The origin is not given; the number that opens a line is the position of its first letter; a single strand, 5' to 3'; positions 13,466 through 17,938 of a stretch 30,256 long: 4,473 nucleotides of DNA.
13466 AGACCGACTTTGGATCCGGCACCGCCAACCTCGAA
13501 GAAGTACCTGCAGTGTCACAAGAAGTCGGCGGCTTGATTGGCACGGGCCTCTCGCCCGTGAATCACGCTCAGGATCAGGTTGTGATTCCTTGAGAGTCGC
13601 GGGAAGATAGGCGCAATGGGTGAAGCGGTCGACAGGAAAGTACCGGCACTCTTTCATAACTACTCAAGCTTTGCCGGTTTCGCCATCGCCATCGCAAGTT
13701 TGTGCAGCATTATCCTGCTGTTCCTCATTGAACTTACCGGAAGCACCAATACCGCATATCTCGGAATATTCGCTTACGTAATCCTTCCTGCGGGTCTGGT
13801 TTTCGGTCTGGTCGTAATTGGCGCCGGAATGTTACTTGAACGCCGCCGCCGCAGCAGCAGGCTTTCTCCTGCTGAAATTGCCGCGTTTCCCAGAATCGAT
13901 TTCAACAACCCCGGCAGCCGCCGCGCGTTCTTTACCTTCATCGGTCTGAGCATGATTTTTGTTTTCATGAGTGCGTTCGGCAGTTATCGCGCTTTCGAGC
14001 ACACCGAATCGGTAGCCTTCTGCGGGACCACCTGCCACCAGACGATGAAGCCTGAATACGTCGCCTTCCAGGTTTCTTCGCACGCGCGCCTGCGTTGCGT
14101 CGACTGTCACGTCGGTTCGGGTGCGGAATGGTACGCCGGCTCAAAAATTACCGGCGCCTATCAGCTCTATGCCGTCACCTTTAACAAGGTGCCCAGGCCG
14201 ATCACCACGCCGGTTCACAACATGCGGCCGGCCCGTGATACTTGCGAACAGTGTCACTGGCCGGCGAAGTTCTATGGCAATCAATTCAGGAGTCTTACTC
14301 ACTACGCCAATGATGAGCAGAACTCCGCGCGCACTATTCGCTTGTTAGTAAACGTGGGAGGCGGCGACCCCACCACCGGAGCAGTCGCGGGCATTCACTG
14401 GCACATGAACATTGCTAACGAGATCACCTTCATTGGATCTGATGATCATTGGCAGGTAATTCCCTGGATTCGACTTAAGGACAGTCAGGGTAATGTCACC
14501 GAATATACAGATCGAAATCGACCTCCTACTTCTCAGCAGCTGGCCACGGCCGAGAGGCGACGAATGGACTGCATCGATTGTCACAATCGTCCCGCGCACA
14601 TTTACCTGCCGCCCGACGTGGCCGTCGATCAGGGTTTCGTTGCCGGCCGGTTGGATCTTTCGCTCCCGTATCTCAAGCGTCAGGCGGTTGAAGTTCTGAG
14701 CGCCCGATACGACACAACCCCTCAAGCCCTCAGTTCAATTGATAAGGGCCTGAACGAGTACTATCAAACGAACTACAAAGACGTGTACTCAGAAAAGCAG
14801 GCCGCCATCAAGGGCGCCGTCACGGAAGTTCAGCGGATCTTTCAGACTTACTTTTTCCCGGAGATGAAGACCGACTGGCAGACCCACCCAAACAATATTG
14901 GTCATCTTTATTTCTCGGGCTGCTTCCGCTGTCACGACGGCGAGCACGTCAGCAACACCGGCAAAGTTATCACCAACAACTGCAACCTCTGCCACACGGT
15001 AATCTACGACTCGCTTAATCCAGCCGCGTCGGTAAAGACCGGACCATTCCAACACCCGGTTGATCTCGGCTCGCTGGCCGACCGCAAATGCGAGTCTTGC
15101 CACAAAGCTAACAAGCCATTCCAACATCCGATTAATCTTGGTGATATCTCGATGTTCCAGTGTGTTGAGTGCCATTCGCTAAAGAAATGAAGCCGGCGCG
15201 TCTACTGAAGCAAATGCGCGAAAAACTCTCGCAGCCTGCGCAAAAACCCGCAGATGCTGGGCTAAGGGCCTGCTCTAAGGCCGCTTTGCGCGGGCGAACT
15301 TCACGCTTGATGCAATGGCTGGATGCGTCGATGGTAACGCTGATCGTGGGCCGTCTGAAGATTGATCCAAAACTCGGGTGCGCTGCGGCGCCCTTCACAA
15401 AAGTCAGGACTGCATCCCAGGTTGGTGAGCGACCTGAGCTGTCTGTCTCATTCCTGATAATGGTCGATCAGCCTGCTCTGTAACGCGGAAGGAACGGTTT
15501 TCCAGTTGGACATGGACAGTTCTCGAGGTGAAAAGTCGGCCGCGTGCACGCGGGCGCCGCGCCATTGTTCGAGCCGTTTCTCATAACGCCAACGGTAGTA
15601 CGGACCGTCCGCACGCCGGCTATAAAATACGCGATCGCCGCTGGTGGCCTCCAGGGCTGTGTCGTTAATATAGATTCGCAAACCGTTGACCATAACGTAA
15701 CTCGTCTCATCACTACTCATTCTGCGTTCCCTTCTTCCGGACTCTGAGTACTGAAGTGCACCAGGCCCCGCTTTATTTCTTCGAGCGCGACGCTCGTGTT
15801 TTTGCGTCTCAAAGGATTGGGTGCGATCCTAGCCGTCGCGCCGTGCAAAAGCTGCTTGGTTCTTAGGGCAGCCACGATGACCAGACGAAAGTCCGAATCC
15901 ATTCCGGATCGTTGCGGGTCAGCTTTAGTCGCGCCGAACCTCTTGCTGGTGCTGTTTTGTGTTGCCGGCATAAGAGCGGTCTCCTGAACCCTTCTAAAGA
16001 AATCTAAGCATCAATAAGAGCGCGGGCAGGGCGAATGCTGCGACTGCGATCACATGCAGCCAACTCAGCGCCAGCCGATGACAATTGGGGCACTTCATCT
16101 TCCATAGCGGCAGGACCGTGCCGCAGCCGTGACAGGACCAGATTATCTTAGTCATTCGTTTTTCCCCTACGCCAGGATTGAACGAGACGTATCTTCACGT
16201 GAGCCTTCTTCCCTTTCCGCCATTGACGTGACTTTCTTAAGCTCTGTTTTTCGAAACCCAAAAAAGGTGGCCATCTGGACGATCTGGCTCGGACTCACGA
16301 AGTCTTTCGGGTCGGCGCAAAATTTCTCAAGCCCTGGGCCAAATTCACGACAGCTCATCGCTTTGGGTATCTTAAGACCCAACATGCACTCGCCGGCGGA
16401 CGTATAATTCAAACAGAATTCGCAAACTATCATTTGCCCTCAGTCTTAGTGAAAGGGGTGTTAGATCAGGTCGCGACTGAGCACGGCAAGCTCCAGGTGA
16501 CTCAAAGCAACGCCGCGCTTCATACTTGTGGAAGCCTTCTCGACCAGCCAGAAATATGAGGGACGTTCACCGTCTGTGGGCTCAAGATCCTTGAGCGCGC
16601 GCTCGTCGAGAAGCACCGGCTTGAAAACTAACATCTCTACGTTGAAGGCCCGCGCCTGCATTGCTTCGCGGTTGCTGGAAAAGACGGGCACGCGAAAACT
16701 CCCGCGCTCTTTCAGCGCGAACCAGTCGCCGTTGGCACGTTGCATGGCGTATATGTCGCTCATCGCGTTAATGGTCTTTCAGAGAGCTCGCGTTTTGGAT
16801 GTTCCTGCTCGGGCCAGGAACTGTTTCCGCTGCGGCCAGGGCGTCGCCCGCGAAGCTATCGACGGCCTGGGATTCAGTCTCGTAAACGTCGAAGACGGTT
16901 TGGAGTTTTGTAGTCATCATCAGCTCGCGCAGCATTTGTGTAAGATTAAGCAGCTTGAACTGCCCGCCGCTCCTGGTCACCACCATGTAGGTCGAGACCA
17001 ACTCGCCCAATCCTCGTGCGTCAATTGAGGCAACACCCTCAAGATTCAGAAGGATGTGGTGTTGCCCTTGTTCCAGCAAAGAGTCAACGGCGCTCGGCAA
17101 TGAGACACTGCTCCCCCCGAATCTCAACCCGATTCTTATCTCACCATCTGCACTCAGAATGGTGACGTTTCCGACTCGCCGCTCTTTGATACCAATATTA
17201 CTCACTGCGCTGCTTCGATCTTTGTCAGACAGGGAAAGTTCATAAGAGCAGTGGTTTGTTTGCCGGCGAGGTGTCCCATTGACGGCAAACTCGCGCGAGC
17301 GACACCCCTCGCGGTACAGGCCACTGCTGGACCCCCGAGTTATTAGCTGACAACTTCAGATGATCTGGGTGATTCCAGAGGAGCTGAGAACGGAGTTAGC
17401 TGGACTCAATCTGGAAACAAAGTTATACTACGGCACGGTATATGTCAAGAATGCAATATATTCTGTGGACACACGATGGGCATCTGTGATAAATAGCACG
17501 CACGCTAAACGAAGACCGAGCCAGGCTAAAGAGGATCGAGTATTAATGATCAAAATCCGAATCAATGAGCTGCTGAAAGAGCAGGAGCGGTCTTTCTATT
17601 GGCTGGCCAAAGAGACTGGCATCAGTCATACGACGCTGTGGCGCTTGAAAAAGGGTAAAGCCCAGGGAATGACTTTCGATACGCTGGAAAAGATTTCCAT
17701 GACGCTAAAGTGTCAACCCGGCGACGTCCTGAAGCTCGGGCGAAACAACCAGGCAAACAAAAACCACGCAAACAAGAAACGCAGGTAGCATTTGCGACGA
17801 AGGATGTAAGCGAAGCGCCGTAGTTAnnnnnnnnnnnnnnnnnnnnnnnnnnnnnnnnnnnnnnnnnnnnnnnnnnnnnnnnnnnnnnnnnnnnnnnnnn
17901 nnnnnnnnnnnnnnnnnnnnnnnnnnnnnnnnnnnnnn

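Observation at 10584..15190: Stand-alone ~30-heme cytochrome operon: membrane quinol-oxidising anchor plus three soluble heme-wire proteins, with no porin or catalytic subunit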

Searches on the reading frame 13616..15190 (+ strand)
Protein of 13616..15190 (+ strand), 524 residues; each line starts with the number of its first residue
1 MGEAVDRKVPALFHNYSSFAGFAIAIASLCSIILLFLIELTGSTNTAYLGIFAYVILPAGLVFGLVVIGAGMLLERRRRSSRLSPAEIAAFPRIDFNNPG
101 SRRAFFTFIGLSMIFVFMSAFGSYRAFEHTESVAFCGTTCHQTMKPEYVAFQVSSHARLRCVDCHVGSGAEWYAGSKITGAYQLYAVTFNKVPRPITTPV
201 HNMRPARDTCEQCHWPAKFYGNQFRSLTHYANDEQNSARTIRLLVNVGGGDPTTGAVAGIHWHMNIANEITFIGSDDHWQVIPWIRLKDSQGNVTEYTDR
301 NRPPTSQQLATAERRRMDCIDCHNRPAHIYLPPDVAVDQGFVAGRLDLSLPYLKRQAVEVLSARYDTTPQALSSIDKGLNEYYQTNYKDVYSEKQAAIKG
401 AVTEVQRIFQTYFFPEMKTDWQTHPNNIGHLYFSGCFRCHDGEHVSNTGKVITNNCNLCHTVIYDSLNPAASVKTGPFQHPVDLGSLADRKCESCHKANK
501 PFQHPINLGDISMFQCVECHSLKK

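Call 4: search_protein_families(library=pfam, proteins=[window:13616-15190:+], max_evalue=1)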
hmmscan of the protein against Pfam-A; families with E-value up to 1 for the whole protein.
window:13616-15190:+ (524 aa): 7 families
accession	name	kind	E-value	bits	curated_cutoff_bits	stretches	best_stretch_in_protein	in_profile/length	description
PF14522.11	Cytochrome_C7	-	2.6e-09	37.2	24.8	3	417-461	38-67/67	Cytochrome c7 and related cytochrome c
PF03264.19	Cytochrom_NNT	-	4.2e-09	36.8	24.1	2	105-192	8-99/174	NapC/NirT cytochrome c family, N-terminal region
PF14537.11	Cytochrom_c3_2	-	9.2e-05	23.3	25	1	435-521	8-79/79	Cytochrome c3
PF02085.21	Cytochrom_CIII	-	0.002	18.9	22.9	2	144-215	16-83/101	Class III cytochrome C family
PF19706.4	DUF6203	-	0.0038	17.5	26.7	1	63-85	18-39/54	Family of unknown function (DUF6203)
PF22113.1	Mtrc-MtrF_II-IV_dom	-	0.053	13.5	30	1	488-521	5-36/176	Outer membrane cytochrome MtrC/MtrF-like, domains II/IV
PF09699.15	Paired_CXXCH_1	-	0.28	11.4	20.6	1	487-521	4-37/41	Doubled CXXCH motif (Paired_CXXCH_1)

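Call 5: search_protein_families(library=ncbifam, proteins=[window:13616-15190:+], max_evalue=0.1)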
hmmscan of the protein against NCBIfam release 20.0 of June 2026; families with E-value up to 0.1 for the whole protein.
window:13616-15190:+ (524 aa): 7 families
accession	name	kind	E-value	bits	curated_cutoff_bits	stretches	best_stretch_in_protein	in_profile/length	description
TIGR03153.1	cytochr_NrfH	equivalog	1.9e-13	50.6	134.2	1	112-215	6-110/138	cytochrome c nitrite reductase small subunit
NF011606.0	PRK15032.1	equivalog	0.00011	21.5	455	1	98-186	10-102/390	pentaheme c-type cytochrome TorC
TIGR02162.1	torC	equivalog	0.00015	21.2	478.2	1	111-191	22-107/387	pentaheme c-type cytochrome TorC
NF047727.1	4hemeCytCCctA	equivalog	0.00018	21.6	180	1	430-464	34-68/109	tetraheme c-type cytochrome CctA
TIGR02161.1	napC_nirT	subfamily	0.0098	15.8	310.6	1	107-189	21-106/185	periplasmic nitrate (or nitrite) reductase c-type cytochrome, NapC/NirT family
NF007906.0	PRK10617.1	equivalog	0.015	15.1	349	1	108-204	31-130/200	cytochrome c-type protein NapC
NF052655.1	XchromeleprotEdmS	equivalog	0.064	13.1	100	0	104-121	6-23/54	extrachromosomal elements maintenance protein EdmS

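Call 9: find_homologous_proteins(query=window:13616-15190:+)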
Query window:13616-15190:+ (524 aa): 8000 proteins with E <= 0.001 among 8000 candidates; the best 120 are listed.
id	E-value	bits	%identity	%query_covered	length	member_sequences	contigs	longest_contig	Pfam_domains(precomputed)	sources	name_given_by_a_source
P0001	0.0e+0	1208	97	100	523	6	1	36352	PF03264.20,PF14522.12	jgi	-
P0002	0.0e+0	1179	94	100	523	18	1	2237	PF14537.12,PF03264.20,PF14522.12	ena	-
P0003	0.0e+0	1161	93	100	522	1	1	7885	PF03264.20,PF14522.12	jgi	jgi:nitrate/TMAO reductase-like tetraheme cytochrome c subunit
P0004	0.0e+0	1136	90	100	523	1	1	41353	PF14537.12,PF03264.20,PF14522.12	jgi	jgi:nitrate/TMAO reductase-like tetraheme cytochrome c subunit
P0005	0.0e+0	1133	89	100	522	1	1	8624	PF03264.20,PF14522.12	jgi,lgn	-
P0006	0.0e+0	1129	95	95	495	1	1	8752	PF14537.12,PF03264.20,PF14522.12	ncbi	-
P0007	0.0e+0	1120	89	100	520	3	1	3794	PF03264.20,PF14522.12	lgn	-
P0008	0.0e+0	1083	85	100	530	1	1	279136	PF14537.12,PF03264.20,PF14522.12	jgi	jgi:hypothetical protein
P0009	0.0e+0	1082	85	100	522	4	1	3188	PF14537.12,PF03264.20,PF14522.12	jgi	jgi:nitrate/TMAO reductase-like tetraheme cytochrome c subunit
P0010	0.0e+0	1077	85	100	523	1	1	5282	PF14537.12,PF03264.20,PF14522.12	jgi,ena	-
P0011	0.0e+0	1074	85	99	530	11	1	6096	PF03264.20,PF14522.12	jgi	jgi:nitrate/TMAO reductase-like tetraheme cytochrome c subunit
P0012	0.0e+0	1071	84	100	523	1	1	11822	PF14537.12,PF03264.20,PF14522.12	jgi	jgi:hypothetical protein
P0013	0.0e+0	1023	80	99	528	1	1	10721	PF03264.20,PF14522.12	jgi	jgi:hypothetical protein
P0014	2.9e-295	998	78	100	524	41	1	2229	PF14537.12,PF03264.20,PF14522.12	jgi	jgi:nitrate/TMAO reductase-like tetraheme cytochrome c subunit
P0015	6.3e-293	990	77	100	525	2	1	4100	PF14537.12,PF03264.20,PF14522.12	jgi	jgi:nitrate/TMAO reductase-like tetraheme cytochrome c subunit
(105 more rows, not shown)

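Call 28: find_encoding_contigs(protein=P0001, flank=10000, max_places=4)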
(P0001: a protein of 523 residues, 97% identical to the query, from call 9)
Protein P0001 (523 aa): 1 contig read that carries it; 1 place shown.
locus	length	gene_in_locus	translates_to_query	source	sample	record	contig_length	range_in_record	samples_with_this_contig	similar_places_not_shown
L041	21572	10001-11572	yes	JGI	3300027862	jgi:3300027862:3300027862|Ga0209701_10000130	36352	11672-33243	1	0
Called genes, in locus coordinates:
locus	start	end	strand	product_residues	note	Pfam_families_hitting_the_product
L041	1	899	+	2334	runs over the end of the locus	PF13428:TPR_14 (faint), PF00069:Pkinase, PF03109:ABC1 (weak), PF07714:PK_Tyr_Ser-Thr, PF00561:Abhydrolase_1, PF12146:Hydrolase_4, PF12697:Abhydrolase_6, PF13414:TPR_11 (weak), +11 more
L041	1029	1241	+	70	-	-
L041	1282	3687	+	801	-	PF09137:Glucodextran_N, PF00723:Glyco_hydro_15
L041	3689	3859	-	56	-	-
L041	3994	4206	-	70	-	-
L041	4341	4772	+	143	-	PF02502:LacAB_rpiB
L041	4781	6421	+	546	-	PF05977:MFS_3, PF07690:MFS_1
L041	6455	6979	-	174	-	-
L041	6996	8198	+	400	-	PF02085:Cytochrom_CIII (faint), PF14522:Cytochrome_C7 (faint), PF09699:Paired_CXXCH_1 (faint)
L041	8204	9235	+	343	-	PF02085:Cytochrom_CIII (faint), PF14537:Cytochrom_c3_2 (faint), PF14522:Cytochrome_C7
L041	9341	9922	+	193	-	PF02085:Cytochrom_CIII (weak), PF14522:Cytochrome_C7 (faint)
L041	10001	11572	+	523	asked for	PF03264:Cytochrom_NNT, PF14522:Cytochrome_C7 (faint)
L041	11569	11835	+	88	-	-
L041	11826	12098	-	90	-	-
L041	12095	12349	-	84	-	PF01192:RNA_pol_Rpb6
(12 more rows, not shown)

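Call 29: find_encoding_contigs(protein=P0004, flank=10000, max_places=4)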
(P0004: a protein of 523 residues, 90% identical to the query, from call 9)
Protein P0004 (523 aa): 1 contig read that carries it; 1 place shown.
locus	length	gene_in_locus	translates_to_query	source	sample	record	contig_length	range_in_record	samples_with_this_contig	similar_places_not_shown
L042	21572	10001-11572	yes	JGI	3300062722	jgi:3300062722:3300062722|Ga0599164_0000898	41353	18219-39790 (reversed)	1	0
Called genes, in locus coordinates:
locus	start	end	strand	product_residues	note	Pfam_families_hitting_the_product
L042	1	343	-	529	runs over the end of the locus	PF11306:DUF3108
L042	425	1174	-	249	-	PF00215:OMPdecase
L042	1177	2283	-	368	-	PF01180:DHO_dh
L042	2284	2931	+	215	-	PF00156:Pribosyltran, PF14681:UPRTase (weak)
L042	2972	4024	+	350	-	PF02729:OTCace_N, PF00185:OTCace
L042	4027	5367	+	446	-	PF01979:Amidohydro_1, PF07969:Amidohydro_3 (weak), PF12890:DHOase, PF07969:Amidohydro_3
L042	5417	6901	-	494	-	PF02310:B12-binding, PF04055:Radical_SAM, PF13282:DUF4070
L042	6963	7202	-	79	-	PF13443:HTH_26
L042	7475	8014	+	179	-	PF01740:STAS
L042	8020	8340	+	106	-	-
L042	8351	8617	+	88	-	-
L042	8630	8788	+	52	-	-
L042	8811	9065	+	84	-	PF01192:RNA_pol_Rpb6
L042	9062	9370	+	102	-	-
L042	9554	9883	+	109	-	PF00034:Cytochrom_C (faint), PF13442:Cytochrome_CBB3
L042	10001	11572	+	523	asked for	PF03264:Cytochrom_NNT, PF14522:Cytochrome_C7 (faint), PF14537:Cytochrom_c3_2 (faint)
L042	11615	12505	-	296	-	PF02085:Cytochrom_CIII (faint), PF14537:Cytochrom_c3_2 (faint), PF14522:Cytochrome_C7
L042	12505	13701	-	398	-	PF02085:Cytochrom_CIII (faint), PF14537:Cytochrom_c3_2 (faint), PF14522:Cytochrome_C7 (faint)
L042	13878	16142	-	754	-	-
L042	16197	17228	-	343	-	PF03264:Cytochrom_NNT (faint), PF14522:Cytochrome_C7 (faint), PF14537:Cytochrom_c3_2 (faint), PF13435:Cytochrome_C554 (faint), PF22678:Cytochrom_c_NrfB-like (weak), PF09699:Paired_CXXCH_1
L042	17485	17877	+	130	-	-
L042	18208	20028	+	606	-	PF02518:HATPase_c (weak), PF13589:HATPase_c_3, PF00183:HSP90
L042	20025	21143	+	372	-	-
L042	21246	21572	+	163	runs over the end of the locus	-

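Call 30: search_protein_representatives(protein=window:13616-15190:+)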
Query: 524 residues. Proteins with E-value up to 0.001 (for the whole library): 3291; up to 1e-10: 2040; up to 1e-30: 746. The best 150 are listed.
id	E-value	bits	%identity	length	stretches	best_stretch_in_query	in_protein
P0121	5.8e-256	866.7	68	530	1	7-521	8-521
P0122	9.2e-174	595.4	51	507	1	12-498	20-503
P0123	2.7e-158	544.4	47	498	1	7-500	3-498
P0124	6.4e-144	496.9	46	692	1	11-521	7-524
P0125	1.9e-138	478.9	45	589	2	11-463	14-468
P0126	1.9e-136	472.2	44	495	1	12-497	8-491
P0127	1.4e-135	469.4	43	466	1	6-463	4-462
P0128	9.7e-133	460.0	38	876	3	6-496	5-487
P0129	5.0e-132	457.7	42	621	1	7-520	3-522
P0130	1.5e-131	456.2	45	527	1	8-499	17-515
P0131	3.5e-130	451.6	40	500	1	8-497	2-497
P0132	3.0e-129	448.5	43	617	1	14-462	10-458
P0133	3.4e-127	441.7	43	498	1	14-496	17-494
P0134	1.2e-125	436.7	42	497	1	4-497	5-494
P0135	2.6e-124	432.2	40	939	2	19-521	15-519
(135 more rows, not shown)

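Call 32: find_related_loci(query=A1, collection=genome_contigs, flank=10000)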
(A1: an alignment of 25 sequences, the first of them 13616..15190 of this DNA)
Query A1 (524 aa) in genome_contigs; peptide patterns used: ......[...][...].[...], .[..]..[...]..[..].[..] (x = any residue, [..] = any of these).
599 stretches matched a pattern (row limit reached: there are more); 596 encode a relative of the query (tblastn E <= 1e-3); the best 80 are kept; 80 distinct loci.
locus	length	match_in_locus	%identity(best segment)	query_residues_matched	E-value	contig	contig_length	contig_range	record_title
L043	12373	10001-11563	70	3-523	0e+0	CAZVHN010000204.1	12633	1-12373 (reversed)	MAG TPA_asm: uncultured Chloracidobacterium sp. isolate binchicken_co165_162 genome assembly, contig: k141_57427, whole 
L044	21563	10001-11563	69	3-523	0e+0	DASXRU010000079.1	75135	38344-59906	MAG TPA_asm: Pyrinomonadaceae bacterium isolate SMAG_U4648 k141_2374829, whole genome shotgun sequence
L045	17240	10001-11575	68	1-524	0e+0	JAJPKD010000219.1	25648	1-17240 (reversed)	MAG: Acidobacteria bacterium isolate Centralia_MAG_6 k107_1789582, whole genome shotgun sequence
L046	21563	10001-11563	65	3-523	0e+0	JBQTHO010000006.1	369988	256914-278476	MAG: Acidobacteriota bacterium isolate SAR255 c_000000063443, whole genome shotgun sequence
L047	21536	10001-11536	65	8-520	0e+0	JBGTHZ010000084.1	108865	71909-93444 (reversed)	MAG: Pyrinomonadaceae bacterium isolate JTS-RE251 k141_4331441, whole genome shotgun sequence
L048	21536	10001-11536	65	8-520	0e+0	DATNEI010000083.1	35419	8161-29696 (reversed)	MAG TPA_asm: Pyrinomonadaceae bacterium isolate SMAG_U11264 k141_3843195, whole genome shotgun sequence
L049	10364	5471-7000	65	10-520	0e+0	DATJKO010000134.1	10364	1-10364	MAG TPA_asm: Pyrinomonadaceae bacterium isolate SMAG_U15595 k141_3592676, whole genome shotgun sequence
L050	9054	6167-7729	60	3-523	0e+0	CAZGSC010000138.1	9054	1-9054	MAG TPA_asm: uncultured Chloracidobacterium sp. isolate SRP173033_co1_341 genome assembly, contig: NODE_18696_length_905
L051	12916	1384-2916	62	9-520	0e+0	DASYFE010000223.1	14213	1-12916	MAG TPA_asm: Pyrinomonadaceae bacterium isolate SMAG_U5005 k141_2067509, whole genome shotgun sequence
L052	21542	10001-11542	65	6-520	0e+0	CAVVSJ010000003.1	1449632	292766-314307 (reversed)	MAG: uncultured Acidobacteriota bacterium isolate MFD02840.bin.1.264 genome assembly, contig: contig_17698, whole genome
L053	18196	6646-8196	62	7-524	0e+0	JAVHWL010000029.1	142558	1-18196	MAG: Acidobacteriota bacterium isolate BP_24 scaffold_5216925, whole genome shotgun sequence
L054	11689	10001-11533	54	10-520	0e+0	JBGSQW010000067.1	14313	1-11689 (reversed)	MAG: Pyrinomonadaceae bacterium isolate JTS-AC342 k141_3000799, whole genome shotgun sequence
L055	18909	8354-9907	54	3-521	0e+0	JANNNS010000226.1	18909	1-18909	MAG: Acidobacteriota bacterium isolate SOY_34_metabat_77_sub SOY_34_k141_5530608, whole genome shotgun sequence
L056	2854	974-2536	55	4-524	0e+0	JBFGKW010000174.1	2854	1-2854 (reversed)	MAG: Aridibacter sp. isolate Mix_sand03.2021.01.D.67 k141_3262453_length_2854_cov_10.1076, whole genome shotgun sequence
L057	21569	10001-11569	52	3-520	0e+0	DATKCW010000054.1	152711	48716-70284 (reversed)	MAG TPA_asm: Aridibacter sp. isolate SMAG_U14456 k141_2597269, whole genome shotgun sequence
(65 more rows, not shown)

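Call 63: search_solved_structures(query=L042:16197-17228:-, max_evalue=0.01)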
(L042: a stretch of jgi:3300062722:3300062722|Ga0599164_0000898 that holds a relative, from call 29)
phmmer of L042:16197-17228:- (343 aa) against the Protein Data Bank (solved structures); distinct sequences matched with E-value up to 0.01: 5.
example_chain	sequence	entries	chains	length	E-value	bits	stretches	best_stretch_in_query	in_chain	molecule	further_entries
6r2q_A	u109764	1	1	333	9.7e-32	113.7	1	9-336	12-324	Cystathionine beta-synthase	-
6qvm_A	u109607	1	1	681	7.4e-10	41.7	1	91-140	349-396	Multiheme cytochrome cf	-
6i5b_A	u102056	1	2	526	1.1e-05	28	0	51-82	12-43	Uncharacterized protein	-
2ozy_A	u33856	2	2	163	1.8e-05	27.3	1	59-161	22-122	Cytochrome c-type protein nrfB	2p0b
28pb_A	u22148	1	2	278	0.0018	20.7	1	246-330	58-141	Cytochrome c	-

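Call 64: search_solved_structures(query=window:13616-15190:+, max_evalue=0.01)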
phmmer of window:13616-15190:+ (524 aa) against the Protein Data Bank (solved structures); distinct sequences matched with E-value up to 0.01: 3.
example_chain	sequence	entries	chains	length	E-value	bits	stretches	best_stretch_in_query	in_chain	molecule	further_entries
2j7a_C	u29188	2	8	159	0.00037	22.5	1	118-215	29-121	CYTOCHROME C QUINOL DEHYDROGENASE NRFH | NAPC/NIRT CYTOCHROME C FAMILY PROTEIN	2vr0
1wad_A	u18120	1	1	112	0.0036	19.2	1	149-215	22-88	CYTOCHROME C3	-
1qn0_A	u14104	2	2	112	0.005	18.8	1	149-215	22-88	CYTOCHROME C3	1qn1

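Call 72: search_protein_families(library=pfam, proteins=[L042:9554-9883:+], max_evalue=0.001)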
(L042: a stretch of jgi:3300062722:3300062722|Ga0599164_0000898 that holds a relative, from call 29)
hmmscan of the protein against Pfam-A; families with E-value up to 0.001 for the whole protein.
L042:9554-9883:+ (109 aa): 2 families
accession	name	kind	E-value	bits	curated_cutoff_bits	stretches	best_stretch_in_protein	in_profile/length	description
PF13442.11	Cytochrome_CBB3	-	1.3e-11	45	27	1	39-104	6-68/68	Cytochrome C oxidase, cbb3-type, subunit III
PF00034.26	Cytochrom_C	-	8.3e-08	33.9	21.3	0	62-108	45-90/90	Cytochrome c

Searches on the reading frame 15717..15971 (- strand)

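Call 7: search_protein_families(library=pfam, proteins=[window:15717-15971:-], max_evalue=0.01)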
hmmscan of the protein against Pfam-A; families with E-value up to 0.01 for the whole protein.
window:15717-15971:- (84 aa): 1 family
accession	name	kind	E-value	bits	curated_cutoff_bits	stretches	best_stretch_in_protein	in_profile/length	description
PF01192.27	RNA_pol_Rpb6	-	6.6e-08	32.9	26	1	25-73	7-53/53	RNA polymerase Rpb6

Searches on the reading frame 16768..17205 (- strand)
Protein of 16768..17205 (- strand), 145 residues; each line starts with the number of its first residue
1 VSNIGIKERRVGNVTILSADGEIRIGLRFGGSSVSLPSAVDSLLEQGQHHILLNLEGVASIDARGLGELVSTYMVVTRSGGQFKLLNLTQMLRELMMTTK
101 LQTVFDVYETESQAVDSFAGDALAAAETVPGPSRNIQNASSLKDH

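Call 7: search_protein_families(library=pfam, proteins=[window:16768-17205:-], max_evalue=0.01)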
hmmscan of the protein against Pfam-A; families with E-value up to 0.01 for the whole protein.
window:16768-17205:- (145 aa): 2 families
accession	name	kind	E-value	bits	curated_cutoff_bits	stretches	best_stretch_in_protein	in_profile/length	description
PF01740.26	STAS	-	1e-10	41.7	22.6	1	11-114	7-106/106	STAS domain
PF13466.11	STAS_2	-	0.00013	22.5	29.2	1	36-96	15-74/80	STAS domain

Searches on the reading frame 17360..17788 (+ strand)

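Call 7: search_protein_families(library=pfam, proteins=[window:17360-17788:+], max_evalue=0.01)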
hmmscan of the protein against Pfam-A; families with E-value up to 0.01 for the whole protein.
window:17360-17788:+ (142 aa): 1 family
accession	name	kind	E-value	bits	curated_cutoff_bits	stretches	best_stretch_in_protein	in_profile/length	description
PF13443.12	HTH_26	-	1.5e-15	57.6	22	1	67-125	1-59/63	Cro/C1-type HTH DNA-binding domain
